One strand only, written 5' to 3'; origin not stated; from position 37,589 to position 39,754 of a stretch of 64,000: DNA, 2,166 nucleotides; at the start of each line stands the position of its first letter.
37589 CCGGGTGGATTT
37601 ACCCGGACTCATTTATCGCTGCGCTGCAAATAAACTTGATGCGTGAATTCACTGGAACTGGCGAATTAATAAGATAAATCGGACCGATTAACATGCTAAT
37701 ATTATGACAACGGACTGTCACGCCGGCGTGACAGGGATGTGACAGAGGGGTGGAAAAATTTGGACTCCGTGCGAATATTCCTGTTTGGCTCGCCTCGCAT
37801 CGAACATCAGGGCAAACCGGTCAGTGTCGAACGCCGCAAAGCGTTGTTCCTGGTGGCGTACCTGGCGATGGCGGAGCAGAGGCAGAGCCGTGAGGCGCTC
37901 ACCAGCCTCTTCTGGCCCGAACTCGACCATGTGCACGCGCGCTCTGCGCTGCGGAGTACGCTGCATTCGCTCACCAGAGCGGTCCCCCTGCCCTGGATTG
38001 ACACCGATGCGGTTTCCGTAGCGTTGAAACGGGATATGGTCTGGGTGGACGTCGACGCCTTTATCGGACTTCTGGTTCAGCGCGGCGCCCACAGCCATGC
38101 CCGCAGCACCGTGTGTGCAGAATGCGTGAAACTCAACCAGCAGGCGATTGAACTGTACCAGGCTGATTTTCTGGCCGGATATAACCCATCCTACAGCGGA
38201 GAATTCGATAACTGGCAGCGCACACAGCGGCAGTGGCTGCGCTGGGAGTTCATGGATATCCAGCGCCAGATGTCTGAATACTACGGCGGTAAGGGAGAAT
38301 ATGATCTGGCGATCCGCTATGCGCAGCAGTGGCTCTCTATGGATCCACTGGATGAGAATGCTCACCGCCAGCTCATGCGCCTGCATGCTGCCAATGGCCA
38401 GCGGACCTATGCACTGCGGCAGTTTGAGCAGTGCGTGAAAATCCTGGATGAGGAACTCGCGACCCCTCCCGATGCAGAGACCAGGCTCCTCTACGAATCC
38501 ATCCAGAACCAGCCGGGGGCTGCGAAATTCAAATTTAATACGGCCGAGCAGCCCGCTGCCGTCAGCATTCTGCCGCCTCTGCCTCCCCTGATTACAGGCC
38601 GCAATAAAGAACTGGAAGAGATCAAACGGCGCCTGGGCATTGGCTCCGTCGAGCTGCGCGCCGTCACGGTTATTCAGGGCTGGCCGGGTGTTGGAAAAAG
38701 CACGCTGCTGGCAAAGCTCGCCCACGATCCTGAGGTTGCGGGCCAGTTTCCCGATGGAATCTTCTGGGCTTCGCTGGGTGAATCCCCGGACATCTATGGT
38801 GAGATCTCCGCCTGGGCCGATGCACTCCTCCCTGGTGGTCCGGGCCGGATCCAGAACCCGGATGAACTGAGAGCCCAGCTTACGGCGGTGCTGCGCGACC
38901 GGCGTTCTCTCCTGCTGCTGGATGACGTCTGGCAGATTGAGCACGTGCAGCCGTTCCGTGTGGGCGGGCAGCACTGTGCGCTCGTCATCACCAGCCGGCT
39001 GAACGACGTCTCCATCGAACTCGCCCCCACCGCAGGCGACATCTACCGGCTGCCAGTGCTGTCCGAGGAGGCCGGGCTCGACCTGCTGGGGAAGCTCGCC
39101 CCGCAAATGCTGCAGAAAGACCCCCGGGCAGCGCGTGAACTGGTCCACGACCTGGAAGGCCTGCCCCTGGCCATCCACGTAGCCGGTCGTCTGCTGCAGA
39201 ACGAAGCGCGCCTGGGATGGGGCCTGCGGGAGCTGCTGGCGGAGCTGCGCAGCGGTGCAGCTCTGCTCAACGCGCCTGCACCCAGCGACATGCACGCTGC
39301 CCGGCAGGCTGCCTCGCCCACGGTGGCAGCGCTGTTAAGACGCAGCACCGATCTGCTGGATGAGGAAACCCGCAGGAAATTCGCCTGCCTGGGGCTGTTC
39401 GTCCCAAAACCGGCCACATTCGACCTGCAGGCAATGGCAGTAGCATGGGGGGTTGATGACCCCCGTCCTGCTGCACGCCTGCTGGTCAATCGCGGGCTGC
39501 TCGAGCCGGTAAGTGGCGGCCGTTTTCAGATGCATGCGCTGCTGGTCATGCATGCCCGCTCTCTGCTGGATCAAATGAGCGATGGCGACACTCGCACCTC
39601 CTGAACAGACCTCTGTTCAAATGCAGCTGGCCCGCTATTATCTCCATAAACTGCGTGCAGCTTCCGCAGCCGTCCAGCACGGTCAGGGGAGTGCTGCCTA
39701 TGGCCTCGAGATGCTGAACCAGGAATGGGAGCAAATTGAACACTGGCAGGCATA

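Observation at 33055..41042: Divergent two-part module: giant orphan protein facing an AfsR-like SARP-NB-ARC-TPR STAND sensor/regulator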

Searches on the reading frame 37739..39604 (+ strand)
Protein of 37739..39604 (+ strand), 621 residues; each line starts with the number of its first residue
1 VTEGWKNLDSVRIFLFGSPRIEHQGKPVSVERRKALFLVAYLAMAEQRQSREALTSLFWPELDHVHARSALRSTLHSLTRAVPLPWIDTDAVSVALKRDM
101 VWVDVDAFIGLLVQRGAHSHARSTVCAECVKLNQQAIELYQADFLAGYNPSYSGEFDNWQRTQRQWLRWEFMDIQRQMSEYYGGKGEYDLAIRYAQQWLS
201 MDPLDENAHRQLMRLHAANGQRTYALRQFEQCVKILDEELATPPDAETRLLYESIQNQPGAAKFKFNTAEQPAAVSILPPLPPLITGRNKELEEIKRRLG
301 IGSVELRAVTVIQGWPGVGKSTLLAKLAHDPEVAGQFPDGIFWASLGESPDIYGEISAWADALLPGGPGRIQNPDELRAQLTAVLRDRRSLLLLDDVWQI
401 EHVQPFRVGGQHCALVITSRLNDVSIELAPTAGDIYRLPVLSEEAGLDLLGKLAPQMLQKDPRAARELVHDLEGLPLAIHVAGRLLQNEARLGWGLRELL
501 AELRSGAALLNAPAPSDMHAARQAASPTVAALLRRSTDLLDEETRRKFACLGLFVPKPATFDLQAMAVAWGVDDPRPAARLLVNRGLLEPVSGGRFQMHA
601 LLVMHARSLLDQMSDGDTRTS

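Call 5: search_protein_families(library=pfam, proteins=[window:37739-39604:+], max_evalue=0.01)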
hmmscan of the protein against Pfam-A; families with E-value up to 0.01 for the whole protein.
window:37739-39604:+ (621 aa): 6 families
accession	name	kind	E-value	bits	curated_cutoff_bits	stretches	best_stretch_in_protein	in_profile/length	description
PF00931.28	NB-ARC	-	1.5e-24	87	23.5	1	289-489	2-208/248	NB-ARC domain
PF03704.23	BTAD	-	6.3e-23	82.2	22.1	1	103-256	1-146/146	Bacterial transcriptional activator domain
PF05729.18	NACHT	-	1.2e-05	25.7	26.7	1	309-402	2-95/167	NACHT domain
PF13401.12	AAA_22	-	0.00051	20.8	27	1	307-397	5-93/130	AAA domain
PF13191.12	AAA_16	-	0.0009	20.2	32.6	1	286-396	3-140/167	AAA ATPase domain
PF13428.12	TPR_14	-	0.0014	19.6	23.5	0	174-215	3-44/44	Tetratricopeptide repeat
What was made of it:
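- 37760..39604 (+): SARP (BTAD) plus NB-ARC STAND regulator, 614 aa from TTG 37760. Pfam BTAD and NB-ARC (call 5).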

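Call 6: search_protein_families(library=padloc, proteins=[window:37739-39604:+], max_evalue=0.01)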
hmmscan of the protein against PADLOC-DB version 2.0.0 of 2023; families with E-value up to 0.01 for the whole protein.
window:37739-39604:+ (621 aa): 0 families

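Call 36: find_homologous_proteins(query=window:37739-39601:+, max_evalue=1e-30)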
Query window:37739-39601:+ (621 aa): 547 proteins with E <= 1e-30 among 8000 candidates; the best 120 are listed.
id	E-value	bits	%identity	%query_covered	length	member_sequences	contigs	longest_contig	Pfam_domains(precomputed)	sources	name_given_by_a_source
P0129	0.0e+0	1387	100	99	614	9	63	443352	PF03704.24,PF05729.19,PF00931.29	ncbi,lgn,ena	-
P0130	2.6e-286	970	71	97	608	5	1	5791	PF03704.24,PF00931.29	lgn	-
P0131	9.4e-285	964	70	97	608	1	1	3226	PF03704.24,PF00931.29,PF13191.13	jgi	jgi:DNA-binding SARP family transcriptional activator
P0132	1.7e-282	957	70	97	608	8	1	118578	PF03704.24,PF00931.29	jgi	jgi:DNA-binding SARP family transcriptional activator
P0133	3.9e-282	956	69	98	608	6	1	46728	PF03704.24,PF13401.13,PF00931.29,PF13191.13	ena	-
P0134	6.7e-281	952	70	97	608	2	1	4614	PF03704.24,PF00931.29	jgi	jgi:DNA-binding SARP family transcriptional activator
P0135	1.2e-278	944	68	98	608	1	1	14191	PF03704.24,PF00931.29,PF13191.13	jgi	jgi:DNA-binding SARP family transcriptional activator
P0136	6.2e-277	939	69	97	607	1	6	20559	PF03704.24,PF00931.29,PF13191.13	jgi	jgi:DNA-binding SARP family transcriptional activator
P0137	1.3e-275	934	67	98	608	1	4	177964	PF03704.24,PF00931.29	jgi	jgi:DNA-binding SARP family transcriptional activator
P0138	2.7e-270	917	67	97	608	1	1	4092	PF03704.24,PF00931.29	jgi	jgi:DNA-binding SARP family transcriptional activator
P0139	1.6e-260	884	65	97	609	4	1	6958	PF03704.24,PF00931.29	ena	-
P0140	4.8e-258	876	65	97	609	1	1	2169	PF03704.24,PF00931.29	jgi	jgi:DNA-binding SARP family transcriptional activator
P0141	3.1e-257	874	65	98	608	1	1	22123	PF03704.24,PF05729.19,PF00931.29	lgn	-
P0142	3.6e-255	867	63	97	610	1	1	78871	PF03704.24,PF00931.29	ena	-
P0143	2.6e-254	864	64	97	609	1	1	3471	PF03704.24,PF00931.29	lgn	-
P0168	2.9e-241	821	61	97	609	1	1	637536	PF03704.24,PF00931.29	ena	-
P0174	1.2e-239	815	61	97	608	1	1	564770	PF03704.24,PF00931.29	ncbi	ncbi:MAG: NB-ARC domain-containing protein [Anaerolineae bacterium]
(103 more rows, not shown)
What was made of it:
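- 37760..39604 (+): 547 homologues at E<1e-30, with the ~120 best all ~608 aa and 57-71% identical (call 36).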

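Call 37: find_encoding_contigs(protein=P0129, flank=8000, max_places=4)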
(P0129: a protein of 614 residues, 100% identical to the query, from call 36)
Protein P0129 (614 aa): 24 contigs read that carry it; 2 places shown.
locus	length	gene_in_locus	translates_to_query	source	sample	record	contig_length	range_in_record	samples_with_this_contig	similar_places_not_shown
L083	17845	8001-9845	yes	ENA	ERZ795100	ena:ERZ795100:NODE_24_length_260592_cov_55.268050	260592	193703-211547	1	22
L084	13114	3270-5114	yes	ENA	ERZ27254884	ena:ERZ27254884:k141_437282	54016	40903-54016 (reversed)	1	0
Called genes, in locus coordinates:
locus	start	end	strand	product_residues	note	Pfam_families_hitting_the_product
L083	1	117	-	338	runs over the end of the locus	-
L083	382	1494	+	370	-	-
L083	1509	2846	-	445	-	PF01590:GAF, PF13185:GAF_2, PF13492:GAF_3 (weak), PF00990:GGDEF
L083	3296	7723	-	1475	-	-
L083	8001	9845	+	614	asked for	PF03704:BTAD, PF00931:NB-ARC, PF05729:NACHT (faint)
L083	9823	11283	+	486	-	PF07719:TPR_2 (faint), PF00515:TPR_1 (faint), PF13424:TPR_12 (weak), PF17874:TPR_MalT (weak), PF13424:TPR_12 (weak)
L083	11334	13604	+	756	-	PF00122:E1-E2_ATPase, PF00702:Hydrolase, PF08282:Hydrolase_3 (faint), PF12710:HAD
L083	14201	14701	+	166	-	PF13473:Cupredoxin_1 (weak), PF00127:Copper-bind (faint)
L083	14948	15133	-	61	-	PF04945:YHS, PF24273:TRASH_HVO_1752_C (weak)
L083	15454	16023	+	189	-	PF13244:MbhD, PF00499:Oxidored_q3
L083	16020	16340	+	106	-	PF00420:Oxidored_q2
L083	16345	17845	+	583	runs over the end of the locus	PF00662:Proton_antipo_N (faint), PF00361:Proton_antipo_M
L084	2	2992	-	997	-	?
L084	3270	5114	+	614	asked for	PF03704:BTAD, PF00931:NB-ARC, PF05729:NACHT (faint)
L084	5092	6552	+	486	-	PF07719:TPR_2 (faint), PF00515:TPR_1 (faint), PF13424:TPR_12 (weak), PF17874:TPR_MalT (weak), PF13424:TPR_12 (weak)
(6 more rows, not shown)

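Call 38: find_encoding_contigs(protein=P0132, flank=8000, max_places=1)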
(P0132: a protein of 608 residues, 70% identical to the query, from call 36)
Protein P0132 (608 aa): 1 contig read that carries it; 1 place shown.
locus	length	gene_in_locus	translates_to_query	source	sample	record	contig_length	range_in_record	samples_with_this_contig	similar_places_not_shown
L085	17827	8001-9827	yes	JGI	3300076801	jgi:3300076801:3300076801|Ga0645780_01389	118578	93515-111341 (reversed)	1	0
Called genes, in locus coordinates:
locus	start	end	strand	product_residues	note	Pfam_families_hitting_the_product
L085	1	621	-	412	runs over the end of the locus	PF00108:Thiolase_N, PF00109:ketoacyl-synt (weak), PF02803:Thiolase_C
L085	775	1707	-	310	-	PF00795:CN_hydrolase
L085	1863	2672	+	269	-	-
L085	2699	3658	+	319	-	PF02463:SMC_N (faint), PF00005:ABC_tran, PF13304:AAA_21 (weak)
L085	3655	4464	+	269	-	PF12679:ABC2_membrane_2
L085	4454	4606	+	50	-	-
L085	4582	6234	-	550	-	PF02415:Chlam_PMP (faint)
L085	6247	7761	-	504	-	PF05048:NosD (faint), PF13229:Beta_helix (faint)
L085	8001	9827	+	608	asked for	PF03704:BTAD, PF00931:NB-ARC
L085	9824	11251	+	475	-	PF00515:TPR_1 (faint), PF07719:TPR_2 (faint), PF13181:TPR_8 (faint), PF13424:TPR_12, PF17874:TPR_MalT, PF13424:TPR_12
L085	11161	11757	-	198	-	PF02870:Methyltransf_1N, PF01035:DNA_binding_1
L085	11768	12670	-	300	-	PF01061:ABC2_membrane, PF12698:ABC2_membrane_3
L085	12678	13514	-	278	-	PF01061:ABC2_membrane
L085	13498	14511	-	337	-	PF00005:ABC_tran, PF13304:AAA_21 (weak), PF13732:DrrA1-3_C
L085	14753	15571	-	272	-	PF22435:MRM3-like_sub_bind, PF08032:SpoU_sub_bind (weak), PF00588:SpoU_methylase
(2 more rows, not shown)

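Call 39: find_encoding_contigs(protein=P0168, flank=8000, max_places=1)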
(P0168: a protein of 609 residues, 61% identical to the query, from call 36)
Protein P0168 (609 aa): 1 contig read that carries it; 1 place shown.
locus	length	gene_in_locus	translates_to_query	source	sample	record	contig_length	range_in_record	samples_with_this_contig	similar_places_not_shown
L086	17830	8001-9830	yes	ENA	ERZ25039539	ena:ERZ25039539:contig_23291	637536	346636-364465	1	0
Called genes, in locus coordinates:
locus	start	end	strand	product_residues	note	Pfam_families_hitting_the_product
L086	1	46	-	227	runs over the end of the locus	PF00392:GntR, PF07729:FCD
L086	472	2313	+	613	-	PF07940:Hepar_II_III_C (weak)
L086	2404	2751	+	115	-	PF00190:Cupin_1 (weak), PF07883:Cupin_2, PF02311:AraC_binding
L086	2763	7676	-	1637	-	PF17803:Cadherin_4, PF17892:Cadherin_5, PF17963:Big_9, PF17803:Cadherin_4, PF17892:Cadherin_5, PF17963:Big_9, PF17803:Cadherin_4, PF17892:Cadherin_5, +8 more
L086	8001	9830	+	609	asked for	PF03704:BTAD, PF00931:NB-ARC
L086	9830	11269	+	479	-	PF13374:TPR_10 (faint), PF13428:TPR_14 (faint), PF07719:TPR_2 (faint), PF13181:TPR_8 (faint), PF13424:TPR_12 (weak), PF00515:TPR_1 (faint), PF13424:TPR_12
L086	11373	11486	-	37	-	-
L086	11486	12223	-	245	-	PF00300:His_Phos_1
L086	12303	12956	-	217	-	-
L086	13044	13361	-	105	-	PF08869:XisI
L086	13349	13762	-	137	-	PF08814:XisH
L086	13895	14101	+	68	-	-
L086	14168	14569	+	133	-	PF13414:TPR_11 (faint), PF13424:TPR_12 (weak), PF13431:TPR_17 (faint), PF00515:TPR_1, PF07719:TPR_2 (weak), PF07721:TPR_4 (faint), PF13371:TPR_9 (weak), PF00515:TPR_1 (weak), +1 more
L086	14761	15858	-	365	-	PF01791:DeoC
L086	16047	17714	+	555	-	PF00989:PAS (weak), PF13426:PAS_9, PF08447:PAS_3 (weak), PF00512:HisKA, PF02518:HATPase_c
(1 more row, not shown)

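Call 40: find_encoding_contigs(protein=P0174, flank=8000, max_places=1)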
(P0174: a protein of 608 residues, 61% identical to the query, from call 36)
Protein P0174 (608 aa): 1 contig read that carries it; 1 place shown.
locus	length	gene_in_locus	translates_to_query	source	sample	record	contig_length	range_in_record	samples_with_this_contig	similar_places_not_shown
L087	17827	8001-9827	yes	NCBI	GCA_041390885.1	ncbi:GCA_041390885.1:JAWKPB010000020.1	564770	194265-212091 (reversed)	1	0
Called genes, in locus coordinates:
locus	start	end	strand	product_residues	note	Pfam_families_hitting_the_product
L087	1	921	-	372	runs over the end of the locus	PF00072:Response_reg, PF00512:HisKA, PF02518:HATPase_c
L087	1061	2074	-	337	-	PF03447:NAD_binding_3, PF00742:Homoserine_dh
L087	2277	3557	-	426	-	PF01266:DAO (faint), PF07992:Pyr_redox_2, PF13450:NAD_binding_8 (faint), PF00070:Pyr_redox, PF22366:NDH2_C (weak)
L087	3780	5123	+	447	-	PF00202:Aminotran_3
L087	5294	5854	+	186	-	PF02861:Clp_N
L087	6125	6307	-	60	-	-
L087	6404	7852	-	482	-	PF00266:Aminotran_5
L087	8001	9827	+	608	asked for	PF03704:BTAD, PF00931:NB-ARC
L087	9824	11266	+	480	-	PF07719:TPR_2 (faint), PF17874:TPR_MalT (faint), PF13424:TPR_12, PF13176:TPR_7 (faint)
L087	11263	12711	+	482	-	PF07719:TPR_2 (faint), PF13428:TPR_14 (faint), PF00515:TPR_1 (faint), PF13374:TPR_10 (faint), PF13424:TPR_12, PF17874:TPR_MalT, PF13424:TPR_12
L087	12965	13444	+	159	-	PF02629:CoA_binding, PF13380:CoA_binding_2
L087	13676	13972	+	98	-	-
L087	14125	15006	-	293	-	-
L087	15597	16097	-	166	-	-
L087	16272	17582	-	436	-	PF13646:HEAT_2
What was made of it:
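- Closest known: AfsR and other 'large' SARPs of Streptomyces. Different: The TPR part is a separate, translationally coupled protein (calls 36-40).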

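Call 46: find_related_loci(query=A4, collection=metagenome_contigs, flank=7000)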
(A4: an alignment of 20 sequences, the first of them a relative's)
Query A4 (614 aa) in metagenome_contigs; peptide patterns used: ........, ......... (x = any residue, [..] = any of these).
321 stretches matched a pattern; 212 encode a relative of the query (tblastn E <= 1e-3); the best 80 are kept; 80 distinct loci.
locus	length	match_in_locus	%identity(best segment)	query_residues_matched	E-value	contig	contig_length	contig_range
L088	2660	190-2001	62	1-605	0e+0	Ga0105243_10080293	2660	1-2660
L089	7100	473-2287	61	1-605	0e+0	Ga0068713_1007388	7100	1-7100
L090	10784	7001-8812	60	1-605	0e+0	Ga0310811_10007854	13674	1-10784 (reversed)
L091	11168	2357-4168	60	1-605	0e+0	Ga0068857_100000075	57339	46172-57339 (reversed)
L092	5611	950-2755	61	1-603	0e+0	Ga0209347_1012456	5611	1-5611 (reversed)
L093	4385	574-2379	56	1-603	0e+0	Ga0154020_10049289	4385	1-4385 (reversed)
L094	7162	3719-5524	56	1-605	0e+0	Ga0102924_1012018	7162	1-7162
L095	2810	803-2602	59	1-603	0e+0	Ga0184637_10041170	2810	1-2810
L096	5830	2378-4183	57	1-603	0e+0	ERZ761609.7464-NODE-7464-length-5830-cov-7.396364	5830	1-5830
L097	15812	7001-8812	61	1-605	0e+0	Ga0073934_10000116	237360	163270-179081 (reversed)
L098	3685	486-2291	57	1-605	0e+0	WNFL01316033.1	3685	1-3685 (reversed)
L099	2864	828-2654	56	1-609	0e+0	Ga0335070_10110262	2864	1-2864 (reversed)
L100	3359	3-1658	58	53-606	0e+0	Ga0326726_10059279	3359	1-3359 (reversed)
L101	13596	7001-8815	52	1-605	0e+0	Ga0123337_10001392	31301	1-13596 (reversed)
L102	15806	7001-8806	53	1-603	0e+0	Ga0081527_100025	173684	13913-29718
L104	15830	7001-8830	52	1-609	0e+0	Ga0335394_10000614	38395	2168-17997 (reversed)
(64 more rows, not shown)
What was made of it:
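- On Antiviral STAND (Avs-type) or other catalogued defence system: Orthologues are 57-71% identical and of uniform length in hundreds of Anaerolineae/Chloroflexota assemblies, with a conserved TPR partner (calls 36-40, 46).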

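Call 52: search_protein_families(library=ncbifam, proteins=[window:37760-39604:+], max_evalue=1)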
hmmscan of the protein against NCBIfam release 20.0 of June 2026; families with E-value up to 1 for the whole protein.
window:37760-39604:+ (614 aa): 10 families
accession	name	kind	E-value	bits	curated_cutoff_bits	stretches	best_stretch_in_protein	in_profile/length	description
NF053617.1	SARPRegAfsRStmc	equivalog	1.1e-23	83.2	1430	1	29-605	54-613/986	SARP-family global regulator AfsR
NF040586.1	FxSxx_TPR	equivalog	3.6e-18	65.4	300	1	278-539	8-247/830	FxSxx-COOH system tetratricopeptide repeat protein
NF041717.1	HaaA_phane_TPR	equivalog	4.4e-13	48.3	1125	1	260-610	83-433/882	cyclophane-containing RiPP biosynthesis TPR protein HaaT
NF040959.1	MamA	equivalog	0.0023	17.4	200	1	169-230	41-102/204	magnetosome protein MamA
TIGR00416.1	sms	equivalog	0.021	13.6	403.05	1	284-321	79-115/454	DNA repair protein RadA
TIGR03596.1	GTPase_YlqF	equivalog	0.12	11.7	208.2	1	284-323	104-141/276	ribosome biogenesis GTPase YlqF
TIGR02917.1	PEP_TPR_lipo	equivalog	0.13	10.1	312.2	1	171-254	573-654/899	XrtA/PEP-CTERM system TPR-repeat protein PrsT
NF006746.0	PRK09270.1-5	subfamily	0.17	10.8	250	1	295-323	16-44/210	nucleoside/nucleotide kinase family protein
TIGR03499.1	FlhF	equivalog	0.25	11.3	174.15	1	301-322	199-220/286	flagellar biosynthesis GTPase FlhF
NF010248.0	PRK13695.1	equivalog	0.27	10.9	156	1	304-323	7-26/180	NTPase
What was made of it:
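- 37760..39604 (+): Weak match to the NCBIfam AfsR model (call 52).
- Closest known: AfsR and other 'large' SARPs of Streptomyces. Different: The score is far below the NCBIfam AfsR equivalog cut-off, 83 against 1430 bits (call 52).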

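Call 82: search_protein_families(library=pfam, proteins=[L090:6557-6931:-, L092:582-914:-, L092:126-575:-, L096:1308-2246:-, L097:5745-6362:-, L101:5906-6874:-, L102:5879-6856:-, L104:6416-6961:-, L090:5023-6477:-, L096:590-1258:-], max_evalue=0.001)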
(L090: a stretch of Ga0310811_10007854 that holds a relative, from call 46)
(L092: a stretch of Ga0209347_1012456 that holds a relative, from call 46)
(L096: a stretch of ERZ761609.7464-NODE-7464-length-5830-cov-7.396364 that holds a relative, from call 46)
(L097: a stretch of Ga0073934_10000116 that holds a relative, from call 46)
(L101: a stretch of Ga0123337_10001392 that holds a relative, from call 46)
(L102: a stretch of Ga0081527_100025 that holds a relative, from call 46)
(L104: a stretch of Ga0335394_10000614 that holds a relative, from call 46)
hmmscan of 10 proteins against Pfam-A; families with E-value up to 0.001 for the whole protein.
L090:6557-6931:- (124 aa): 0 families

L092:582-914:- (110 aa): 0 families

L092:126-575:- (149 aa): 0 families

L096:1308-2246:- (312 aa): 6 families
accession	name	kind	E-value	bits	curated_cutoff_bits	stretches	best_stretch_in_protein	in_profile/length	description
PF12146.15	Hydrolase_4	-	4.2e-16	59.4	27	1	90-211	6-133/239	Serine aminopeptidase, S33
PF00561.26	Abhydrolase_1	-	2.8e-15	57.1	25.8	1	89-214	1-130/245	alpha/beta hydrolase fold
PF12697.13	Abhydrolase_6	-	3.8e-14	54.3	26.3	1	91-214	1-123/217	Alpha/beta hydrolase family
PF08386.16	Abhydrolase_4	-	0.00022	21.7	21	1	214-281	12-80/103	TAP-like protein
PF03959.19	FSH1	-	0.00071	19.8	21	0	142-264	91-188/211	Serine hydrolase (FSH1)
PF06821.19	Ser_hydrolase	-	0.00092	19.6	22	0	146-275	49-153/172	Serine hydrolase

L097:5745-6362:- (205 aa): 0 families

L101:5906-6874:- (322 aa): 1 family
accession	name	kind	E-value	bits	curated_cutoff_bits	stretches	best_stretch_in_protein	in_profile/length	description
PF05257.22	CHAP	-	5.8e-06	27.1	26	1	199-275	9-74/81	CHAP domain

L102:5879-6856:- (325 aa): 5 families
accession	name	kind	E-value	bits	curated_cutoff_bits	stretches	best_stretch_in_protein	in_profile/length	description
PF12146.15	Hydrolase_4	-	2.2e-17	63.6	27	1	90-210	6-132/239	Serine aminopeptidase, S33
PF12697.13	Abhydrolase_6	-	7.6e-14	53.3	26.3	1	91-205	1-113/217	Alpha/beta hydrolase family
PF00561.26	Abhydrolase_1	-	9e-14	52.2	25.8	1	89-188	1-110/245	alpha/beta hydrolase fold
PF08386.16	Abhydrolase_4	-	0.00016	22.2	21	1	236-294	34-93/103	TAP-like protein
PF03959.19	FSH1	-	0.0007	19.8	21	0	142-264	91-188/211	Serine hydrolase (FSH1)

L104:6416-6961:- (181 aa): 0 families

L090:5023-6477:- (484 aa): 1 family
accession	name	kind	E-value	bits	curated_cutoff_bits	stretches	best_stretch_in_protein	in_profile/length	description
PF00266.25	Aminotran_5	-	6.2e-39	134.4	21.5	1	56-467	2-368/371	Aminotransferase class-V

L096:590-1258:- (222 aa): 0 families
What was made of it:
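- The boxes are conserved whatever gene lies to the left (calls 38-40, 82). The left neighbours of orthologous regulators include NosD/PMP, cadherin-like and CHAP proteins (calls 38, 39, 82).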
